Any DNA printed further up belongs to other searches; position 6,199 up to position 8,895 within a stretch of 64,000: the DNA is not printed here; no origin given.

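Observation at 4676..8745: FGGY sugar kinase divergent from a one-ORF fusion of class II aldolase and a GSA-aminomutase-like aminotransferase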

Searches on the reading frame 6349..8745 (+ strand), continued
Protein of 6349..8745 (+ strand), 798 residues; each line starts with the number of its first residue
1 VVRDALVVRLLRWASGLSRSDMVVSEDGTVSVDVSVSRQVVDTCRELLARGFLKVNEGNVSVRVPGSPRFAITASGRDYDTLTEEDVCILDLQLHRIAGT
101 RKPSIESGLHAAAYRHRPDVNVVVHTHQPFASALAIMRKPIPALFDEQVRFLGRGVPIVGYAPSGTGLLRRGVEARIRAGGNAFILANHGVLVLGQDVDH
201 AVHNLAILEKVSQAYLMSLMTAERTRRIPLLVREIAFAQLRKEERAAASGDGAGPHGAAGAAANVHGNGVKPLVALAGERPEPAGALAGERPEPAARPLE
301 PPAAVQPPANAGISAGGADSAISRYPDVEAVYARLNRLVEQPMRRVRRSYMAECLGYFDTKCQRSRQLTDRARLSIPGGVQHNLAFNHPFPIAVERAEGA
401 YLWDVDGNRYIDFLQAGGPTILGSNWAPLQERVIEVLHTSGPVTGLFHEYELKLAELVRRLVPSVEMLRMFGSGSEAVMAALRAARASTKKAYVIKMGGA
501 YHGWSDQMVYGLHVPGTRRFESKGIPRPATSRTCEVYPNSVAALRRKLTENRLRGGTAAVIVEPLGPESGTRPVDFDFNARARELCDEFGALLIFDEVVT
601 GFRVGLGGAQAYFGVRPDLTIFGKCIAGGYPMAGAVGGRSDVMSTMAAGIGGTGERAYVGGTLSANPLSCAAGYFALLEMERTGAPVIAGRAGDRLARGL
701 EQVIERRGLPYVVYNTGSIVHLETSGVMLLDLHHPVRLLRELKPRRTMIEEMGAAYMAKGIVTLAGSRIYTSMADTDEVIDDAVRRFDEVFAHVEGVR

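Call 37: search_protein_families(library=pfam, proteins=[L078:7048-8130:+, L078:12477-13658:+, L078:14018-15292:+, L082:11807-13114:+, L082:7072-8172:-, L082:8185-9768:-, L068:2635-3531:+, L086:7877-9190:-, L072:6848-8881:+, L060:5637-6764:+], max_evalue=0.001)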
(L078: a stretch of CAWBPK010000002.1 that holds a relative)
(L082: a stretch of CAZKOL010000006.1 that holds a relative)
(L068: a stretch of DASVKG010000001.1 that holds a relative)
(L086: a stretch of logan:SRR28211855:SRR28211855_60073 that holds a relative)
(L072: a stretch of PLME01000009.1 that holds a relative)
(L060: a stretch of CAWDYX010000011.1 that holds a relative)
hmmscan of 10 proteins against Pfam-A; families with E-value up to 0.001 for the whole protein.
L078:7048-8130:+ (360 aa): 2 families
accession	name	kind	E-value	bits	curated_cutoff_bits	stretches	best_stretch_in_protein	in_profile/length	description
PF02558.23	ApbA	-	1.3e-27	96.7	22.2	1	9-159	1-139/150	Ketopantoate reductase PanE/ApbA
PF08546.17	ApbA_C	-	2.1e-16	60.8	22.7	1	195-325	5-116/125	Ketopantoate reductase PanE/ApbA C terminal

L078:12477-13658:+ (393 aa): 4 families
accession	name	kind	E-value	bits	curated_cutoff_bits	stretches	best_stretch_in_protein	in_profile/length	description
PF00155.27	Aminotran_1_2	-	6.6e-56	190.5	19.7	1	48-381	7-360/361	Aminotransferase class I and II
PF01212.27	Beta_elim_lyase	-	1e-07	32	27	1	90-311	35-268/288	Beta-eliminating lyase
PF01053.26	Cys_Met_Meta_PP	-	1.1e-07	31.2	27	1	80-215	48-181/381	Cys/Met metabolism PLP-dependent enzyme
PF00266.25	Aminotran_5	-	1.3e-06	28.1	21.5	1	78-212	34-180/371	Aminotransferase class-V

L078:14018-15292:+ (424 aa): 0 families

L082:11807-13114:+ (435 aa): 2 families
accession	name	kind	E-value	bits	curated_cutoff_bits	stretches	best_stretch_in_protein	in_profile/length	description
PF13336.12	AcetylCoA_hyd_C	-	7.4e-63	211.5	23.7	1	276-429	1-154/154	Acetyl-CoA hydrolase/transferase C-terminal domain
PF02550.21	AcetylCoA_hydro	-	5.3e-17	62.9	24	1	6-184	3-190/198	Acetyl-CoA hydrolase/transferase N-terminal domain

L082:7072-8172:- (366 aa): 2 families
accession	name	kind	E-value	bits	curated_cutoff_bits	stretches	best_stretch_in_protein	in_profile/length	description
PF04055.27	Radical_SAM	-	6.3e-09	36.7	29.5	1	118-255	2-140/166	Radical SAM superfamily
PF13353.11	Fer4_12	-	0.00073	20.3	22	0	111-162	5-52/137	4Fe-4S single cluster domain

L082:8185-9768:- (527 aa): 0 families

L068:2635-3531:+ (298 aa): 1 family
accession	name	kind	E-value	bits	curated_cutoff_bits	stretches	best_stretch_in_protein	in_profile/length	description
PF01040.23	UbiA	-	4.5e-31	108.5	34.2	1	24-268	4-239/250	UbiA prenyltransferase family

L086:7877-9190:- (437 aa): 2 families
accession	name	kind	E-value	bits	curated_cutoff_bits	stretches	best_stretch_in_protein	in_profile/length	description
PF00016.26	RuBisCO_large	-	1.2e-47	163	30.1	1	147-427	1-299/299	Ribulose bisphosphate carboxylase large chain, catalytic domain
PF02788.21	RuBisCO_large_N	-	2.9e-09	37.6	20.7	1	20-137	11-120/120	Ribulose bisphosphate carboxylase large chain, N-terminal domain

L072:6848-8881:+ (677 aa): 10 families
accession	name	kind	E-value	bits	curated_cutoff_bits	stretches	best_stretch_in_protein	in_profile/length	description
PF13487.12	HD_5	-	2e-38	132.2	27.2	1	496-656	3-166/170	HD domain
PF08448.16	PAS_4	-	2e-26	92.8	23.1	2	362-472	1-109/110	PAS fold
PF00989.32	PAS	-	1.4e-21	77.1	22.6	2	356-468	1-113/113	PAS fold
PF13426.13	PAS_9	-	1.5e-21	77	27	2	243-343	2-103/103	PAS domain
PF01966.28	HD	-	1.5e-19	70.8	22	1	508-629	2-116/116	HD domain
PF16927.11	HisKA_7TM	-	5.7e-15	56.2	28.6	1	11-230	5-224/224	N-terminal 7TM region of histidine kinase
PF13188.13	PAS_8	-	4.4e-07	30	21.8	0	237-289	6-55/65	PAS domain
PF13596.12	PAS_10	-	3.2e-06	28.2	22.1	1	361-469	4-106/106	PAS domain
PF24820.1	Diguanyl_cycl_sensor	-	8.3e-06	26.2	28.1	0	240-284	4-48/109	Diguanylate cyclase-like sensor domain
PF08447.18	PAS_3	-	0.00022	21.9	25.6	0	380-464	3-88/89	PAS fold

L060:5637-6764:+ (375 aa): 5 families
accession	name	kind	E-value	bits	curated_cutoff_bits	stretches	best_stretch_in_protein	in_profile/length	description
PF13365.12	Trypsin_2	-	2.6e-31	109.7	27.6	1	98-236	1-144/144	Trypsin-like peptidase domain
PF13180.12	PDZ_2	-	1.1e-18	67.7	27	1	278-369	1-80/80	PDZ domain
PF00089.32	Trypsin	-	2.3e-18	67.2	20.6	1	95-263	24-217/220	Trypsin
PF17820.7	PDZ_6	-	6.2e-08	32.7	27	1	304-341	1-35/54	PDZ domain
PF00595.29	PDZ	-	9.8e-07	29.5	23.2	1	280-336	12-60/81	PDZ domain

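Call 38: search_protein_families(library=ncbifam, proteins=[L078:12477-13658:+, L078:7048-8130:+, L078:11537-12376:+, L078:14018-15292:+, L086:7877-9190:-, L050:12131-13363:+, L039:12218-13141:+, L039:14449-15393:+, L048:11444-12217:-], max_evalue=0.00001)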
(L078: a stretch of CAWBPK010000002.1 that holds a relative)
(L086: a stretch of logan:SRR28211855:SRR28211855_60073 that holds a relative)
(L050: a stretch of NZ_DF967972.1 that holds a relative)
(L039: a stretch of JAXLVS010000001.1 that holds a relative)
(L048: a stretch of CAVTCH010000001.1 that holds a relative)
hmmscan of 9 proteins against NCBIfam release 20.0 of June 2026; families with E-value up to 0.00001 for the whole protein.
L078:12477-13658:+ (393 aa): 17 families
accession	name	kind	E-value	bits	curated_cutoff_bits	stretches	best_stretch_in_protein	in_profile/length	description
NF047600.1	SerpalmtaseCFB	equivalog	3e-156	520.1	640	1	5-390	6-393/395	serine palmitoyltransferase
NF047599.1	SerpalmtaseBetaP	equivalog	2.5e-114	382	500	1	2-389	1-393/394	serine palmitoyltransferase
TIGR00858.1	bioF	equivalog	2e-113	378.8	426.45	1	29-382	8-364/365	8-amino-7-oxononanoate synthase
TIGR01825.1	gly_Cac_T_rel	subfamily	1.4e-108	363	535.4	1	32-392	23-385/385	BioF/Kbl family PLP-dependent acyltransferase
NF005394.0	PRK06939.1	equivalog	4.3e-103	345.1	460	1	32-392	32-397/397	glycine C-acetyltransferase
NF047603.1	SerpalmtaseAlphaP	equivalog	3.5e-93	312.4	670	1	3-392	3-399/399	serine palmitoyltransferase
TIGR01822.1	2am3keto_CoA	equivalog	1.4e-84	284.3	493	1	35-392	31-393/393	glycine C-acetyltransferase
TIGR01821.1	5aminolev_synth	equivalog_domain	2.4e-74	250.6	338.55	1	43-391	46-399/402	5-aminolevulinate synthase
NF005526.0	PRK07179.1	equivalog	7e-63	212.6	428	1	44-390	56-400/407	alpha-hydroxyketone-type quorum-sensing autoinducer synthase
NF005697.0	PRK07505.1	subfamily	4.4e-42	144.1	342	1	35-386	41-399/405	hypothetical protein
NF004608.1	PRK05937.1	equivalog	5.6e-33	114.2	399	1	76-372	43-332/366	8-amino-7-oxononanoate synthase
TIGR01325.1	O_suc_HS_sulf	equivalog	7.1e-09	34.7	510.05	1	76-281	46-243/380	O-succinylhomoserine sulfhydrylase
NF000586.1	PRK00011.1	subfamily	7.7e-08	31.5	335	1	36-354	11-339/404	serine hydroxymethyltransferase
NF005695.0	PRK07503.1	equivalog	5.7e-07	28.6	666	1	79-263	60-238/403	methionine gamma-lyase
TIGR01328.1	met_gam_lyase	equivalog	9.3e-07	28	549.7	1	79-281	54-250/391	methionine gamma-lyase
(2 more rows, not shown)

L078:7048-8130:+ (360 aa): 11 families
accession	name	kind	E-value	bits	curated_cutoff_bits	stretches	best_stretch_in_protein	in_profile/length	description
TIGR00745.1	apbA_panE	subfamily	7.9e-44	150.1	141.35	1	9-335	2-299/305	2-dehydropantoate 2-reductase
NF006083.0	PRK08229.1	equivalog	9.8e-41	139.8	371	1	8-324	4-307/341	2-dehydropantoate 2-reductase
NF005091.0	PRK06522.2-2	equivalog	5.6e-35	121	252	1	9-332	4-295/302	2-dehydropantoate 2-reductase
NF005094.0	PRK06522.2-5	equivalog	1.6e-18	67.1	382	1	8-250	2-237/307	2-dehydropantoate 2-reductase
NF005092.1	PRK06522.2-3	equivalog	8.5e-18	64.5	500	1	9-247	3-228/296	2-dehydropantoate 2-reductase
NF005088.0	PRK06522.1-2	subfamily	1.8e-17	63.4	371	1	9-328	3-296/308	2-dehydropantoate 2-reductase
NF005089.0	PRK06522.1-4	subfamily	2.6e-16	59.9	223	1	9-123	3-104/326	2-dehydropantoate 2-reductase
NF004887.0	PRK06249.1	equivalog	4.9e-14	52.2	360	1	8-247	7-244/316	putative 2-dehydropantoate 2-reductase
NF009541.0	PRK12921.1-1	equivalog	5.4e-14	52.2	338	1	8-250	7-228/297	oxidoreductase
NF009543.0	PRK12921.1-5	equivalog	2.2e-13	50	339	1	9-330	3-299/305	oxidoreductase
NF004311.0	PRK05708.1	equivalog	4.3e-06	25.8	378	0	85-155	69-139/305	putative 2-dehydropantoate 2-reductase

L078:11537-12376:+ (279 aa): 220 families (the best 25 are shown)
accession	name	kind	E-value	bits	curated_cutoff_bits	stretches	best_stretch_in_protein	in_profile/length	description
NF004825.0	PRK06181.1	equivalog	6.2e-58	196.2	215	1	8-253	5-247/268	SDR family oxidoreductase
NF005881.0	PRK07832.1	equivalog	3.8e-51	174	296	1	3-259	3-263/287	SDR family oxidoreductase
NF005495.0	PRK07109.1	subfamily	8.8e-51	173.1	264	1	7-261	6-255/334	SDR family oxidoreductase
NF005806.0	PRK07666.1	equivalog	7.3e-47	159.7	286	1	9-210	7-203/239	3-ketoacyl-ACP reductase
NF005372.1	PRK06914.1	subfamily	1.2e-46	159.2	320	1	9-198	2-188/279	SDR family oxidoreductase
NF005878.0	PRK07825.1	subfamily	3.9e-46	157.6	287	1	9-242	9-225/278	short chain dehydrogenase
NF004824.0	PRK06180.1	subfamily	5.4e-43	147.2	298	1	9-192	4-180/279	oxidoreductase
NF004823.0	PRK06179.1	subfamily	4e-42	144.5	310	1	9-235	5-216/271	oxidoreductase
NF005539.0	PRK07201.1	equivalog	5.6e-42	144.3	549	1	9-235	370-589/657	SDR family oxidoreductase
NF004826.0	PRK06182.1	subfamily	1e-41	143.1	305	1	9-219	4-206/274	oxidoreductase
NF004196.0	PRK05650.1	equivalog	4.8e-41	140.6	297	1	10-278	3-269/272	SDR family oxidoreductase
NF005672.0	PRK07454.1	equivalog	8.1e-41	139.8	234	1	9-236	6-223/241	SDR family oxidoreductase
NF009466.0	PRK12826.1-2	subfamily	1.1e-40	139.6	222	1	9-229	3-221/248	3-oxoacyl-ACP reductase FabG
NF004526.0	PRK05872.1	subfamily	1.4e-40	139.3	276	1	9-199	10-194/297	short-chain dehydrogenase/reductase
NF005559.1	PRK07231.1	subfamily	8e-40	136.9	215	1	9-198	4-189/249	glucose 1-dehydrogenase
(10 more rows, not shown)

L078:14018-15292:+ (424 aa): 0 families

L086:7877-9190:- (437 aa): 6 families
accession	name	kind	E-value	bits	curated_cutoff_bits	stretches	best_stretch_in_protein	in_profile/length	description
NF007095.0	PRK09549.1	equivalog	5.6e-113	377.5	409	1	22-428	3-402/407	2,3-diketo-5-methylthiopentyl-1-phosphate enolase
TIGR03332.1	salvage_mtnW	equivalog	2.8e-102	342.4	513.6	1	23-427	3-406/407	2,3-diketo-5-methylthiopentyl-1-phosphate enolase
TIGR03326.1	rubisco_III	equivalog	1.3e-79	268.1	497.45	1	21-427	12-426/426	type III ribulose-bisphosphate carboxylase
NF003252.0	PRK04208.1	subfamily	2.1e-74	250.7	438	1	20-428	26-456/468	ribulose-bisphosphate carboxylase large subunit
NF042437.1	OxoIsoapPDcar_OiaX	equivalog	3.9e-58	197.2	700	1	26-427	4-411/412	3-oxo-isoapionate-4-phosphate decarboxylase OiaX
NF010002.0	PRK13475.1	equivalog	6.9e-36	123.9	489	1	20-428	21-441/459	ribulose-bisphosphate carboxylase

L050:12131-13363:+ (410 aa): 10 families
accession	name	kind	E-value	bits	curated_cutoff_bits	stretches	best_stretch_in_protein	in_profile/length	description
TIGR00903.1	2A0129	subfamily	2.5e-22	79.6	391.85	1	25-360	3-332/368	MFS transporter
TIGR00893.1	2A0114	subfamily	1.6e-20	73.4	395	1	44-391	25-395/399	D-galactonate transporter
TIGR00881.1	2A0104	subfamily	3e-15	56.2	407.75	1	43-359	25-361/379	phosphoglycerate transporter protein PgtP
TIGR00895.1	2A0115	subfamily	9.7e-12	44.5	418.55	1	214-352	246-382/398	aromatic acid/H+ symport family MFS transporter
TIGR00894.1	2A0114euk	subfamily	2.1e-09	36.5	626.45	1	49-198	77-228/465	Na(+)-dependent inorganic phosphate cotransporter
TIGR00900.1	2A0121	subfamily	1.1e-08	34.9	319.6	1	134-340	123-332/364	H+ Antiporter protein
NF007256.0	PRK09705.1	subfamily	4e-07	29.4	312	1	12-401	8-386/393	cyanate transporter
TIGR00896.1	CynX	subfamily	6.3e-07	28.8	406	1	15-328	2-305/355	CynX/NimT family MFS transporter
NF008586.0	PRK11551.1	equivalog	7.1e-06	25.3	410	1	41-335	43-335/406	3-(3-hydroxy-phenyl)propionate transporter MhpT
NF052357.1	GlucTporGlcPStph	equivalog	8.5e-06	24.8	750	1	233-391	24-176/445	glucose transporter GlcP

L039:12218-13141:+ (307 aa): 21 families
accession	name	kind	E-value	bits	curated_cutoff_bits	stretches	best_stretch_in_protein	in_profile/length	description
NF041369.1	Dhydh_Halo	equivalog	4.9e-52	177.1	400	1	58-299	55-302/305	D-2-hydroxyacid dehydrogenase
NF012013.0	PRK15469.1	equivalog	6e-39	133.9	403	1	90-307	95-312/312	glyoxylate/hydroxypyruvate reductase GhrA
NF009714.1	PRK13243.1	equivalog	2.3e-33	115.9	455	1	14-276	33-295/332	glyoxylate reductase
TIGR01327.1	PGDH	equivalog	6e-33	114.4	454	1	74-273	79-280/525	phosphoglycerate dehydrogenase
NF005069.0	PRK06487.1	equivalog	6.8e-32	110.8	448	1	73-298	85-317/320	2-hydroxyacid dehydrogenase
NF005027.0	PRK06436.1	equivalog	1.7e-31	109.5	261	1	61-296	52-284/303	2-hydroxyacid dehydrogenase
NF005387.0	PRK06932.1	equivalog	1.7e-29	102.8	492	1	36-275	42-291/314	2-hydroxyacid dehydrogenase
NF006263.0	PRK08410.1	equivalog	4.8e-27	95.2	389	1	126-294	140-309/311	D-2-hydroxyacid dehydrogenase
NF011938.0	PRK15409.1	equivalog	1.9e-26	92.8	492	1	41-271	48-286/324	glyoxylate/hydroxypyruvate reductase GhrB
NF008759.0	PRK11790.1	equivalog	3.5e-25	88.5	404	1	95-270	114-293/410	phosphoglycerate dehydrogenase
NF000492.1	vanH_gen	exception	7.1e-21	74.6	540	1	106-251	117-255/312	D-lactate dehydrogenase VanH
NF005750.0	PRK07574.1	equivalog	2.2e-20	73.1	329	1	117-277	174-340/386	NAD-dependent formate dehydrogenase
NF000371.1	vanH_Agroup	exception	3.3e-17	62.7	700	1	111-251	126-260/322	VanH-A/VanH-Pt family D-lactate dehydrogenase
NF000004.1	vanH-D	exception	4.3e-16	58.9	550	1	107-251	123-261/323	D-lactate dehydrogenase VanH-D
NF001309.0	PRK00257.1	equivalog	5.5e-16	58.5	434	1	123-253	108-239/379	4-phosphoerythronate dehydrogenase PdxB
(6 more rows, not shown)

L039:14449-15393:+ (314 aa): 34 families (the best 25 are shown)
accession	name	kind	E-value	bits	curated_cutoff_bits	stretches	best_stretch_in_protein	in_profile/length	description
NF045641.2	BHydaspDhtseBhcB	equivalog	3.7e-136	453.3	550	1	3-313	2-312/312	beta-hydroxyaspartate dehydratase BhcB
NF005454.0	PRK07048.1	equivalog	1.6e-114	382.4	452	1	2-311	6-316/324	threo-3-hydroxy-L-aspartate ammonia-lyase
TIGR01127.1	ilvA_1Cterm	equivalog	1.6e-83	280.8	378.75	1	22-311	1-291/380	threonine ammonia-lyase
NF005600.0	PRK07334.1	equivalog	6.1e-83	278.7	496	1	4-309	11-315/408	threonine ammonia-lyase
NF006389.0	PRK08638.1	equivalog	6.3e-81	271.9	453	1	5-310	11-319/333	bifunctional threonine ammonia-lyase/L-serine ammonia-lyase TdcB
NF005292.0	PRK06815.1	equivalog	1.1e-79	267.8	371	1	7-311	7-313/320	threonine/serine dehydratase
NF005147.0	PRK06608.1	equivalog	1.1e-74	251.3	380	1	5-309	8-314/339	serine/threonine dehydratase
NF005680.0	PRK07476.1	equivalog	5.7e-72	242.4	413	1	5-309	7-314/326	hydroxyectoine utilization dehydratase EutB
NF006094.0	PRK08246.1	subfamily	2.3e-68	230.9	331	1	4-311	6-309/310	serine/threonine dehydratase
TIGR02991.1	ectoine_eutB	equivalog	2.1e-65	220.8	413.35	1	4-308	2-308/317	hydroxyectoine utilization dehydratase EutB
NF006390.0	PRK08639.1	equivalog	4e-65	220.4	421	1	4-311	8-320/418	threonine ammonia-lyase IlvA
NF006674.0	PRK09224.1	subfamily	1.2e-64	218.8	577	1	17-311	21-319/508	threonine ammonia-lyase IlvA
TIGR01124.1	ilvA_2Cterm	equivalog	3.2e-63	214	411.3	1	16-311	12-311/499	threonine ammonia-lyase, biosynthetic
TIGR02079.1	THD1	equivalog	1.9e-60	204.8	440.55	1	7-311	2-312/410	threonine ammonia-lyase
NF009130.0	PRK12483.1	subfamily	3.4e-56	190.9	801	1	14-311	30-331/521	threonine ammonia-lyase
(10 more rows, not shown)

L048:11444-12217:- (257 aa): 2 families
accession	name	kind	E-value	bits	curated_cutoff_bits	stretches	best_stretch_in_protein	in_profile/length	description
NF008033.1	PRK10765.1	equivalog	5.9e-37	127.4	223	1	5-219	2-206/240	oxygen-insensitive NADPH nitroreductase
TIGR02476.1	BluB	equivalog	4.3e-09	36.1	150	0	8-68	10-70/205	5,6-dimethylbenzimidazole synthase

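Call 44: search_solved_structures(query=L050:12131-13363:+, max_evalue=0.01)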
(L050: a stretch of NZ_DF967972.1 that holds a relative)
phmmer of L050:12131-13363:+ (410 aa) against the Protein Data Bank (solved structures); distinct sequences matched with E-value up to 0.01: 8.
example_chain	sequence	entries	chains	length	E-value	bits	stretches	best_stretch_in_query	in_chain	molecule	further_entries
8vzn_A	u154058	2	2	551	1.1e-39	140.1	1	5-384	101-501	Feline leukemia virus subgroup C cellular receptor 2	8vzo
9qu4_A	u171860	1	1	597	1.3e-37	133.2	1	6-393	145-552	Immunoglobulin G-binding protein A,Choline/ethanolamine transporter FLVCR2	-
8qcx_A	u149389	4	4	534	3.8e-37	131.7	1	5-393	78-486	Heme transporter FLVCR2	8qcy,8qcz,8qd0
8ubw_A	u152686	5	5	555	4.1e-37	131.6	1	10-375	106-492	Heme transporter FLVCR1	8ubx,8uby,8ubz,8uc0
8qcs_A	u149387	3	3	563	4.3e-37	131.5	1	10-375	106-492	Heme transporter FLVCR1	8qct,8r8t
6e9n_A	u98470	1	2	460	3.9e-07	32.9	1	17-187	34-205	D-galactonate transport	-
6e9o_B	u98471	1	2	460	4.2e-07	32.7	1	17-187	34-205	D-galactonate transport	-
6g9x_A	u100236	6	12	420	5.2e-05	25.9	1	9-405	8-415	Major facilitator superfamily MFS_1 | L-lactate transporter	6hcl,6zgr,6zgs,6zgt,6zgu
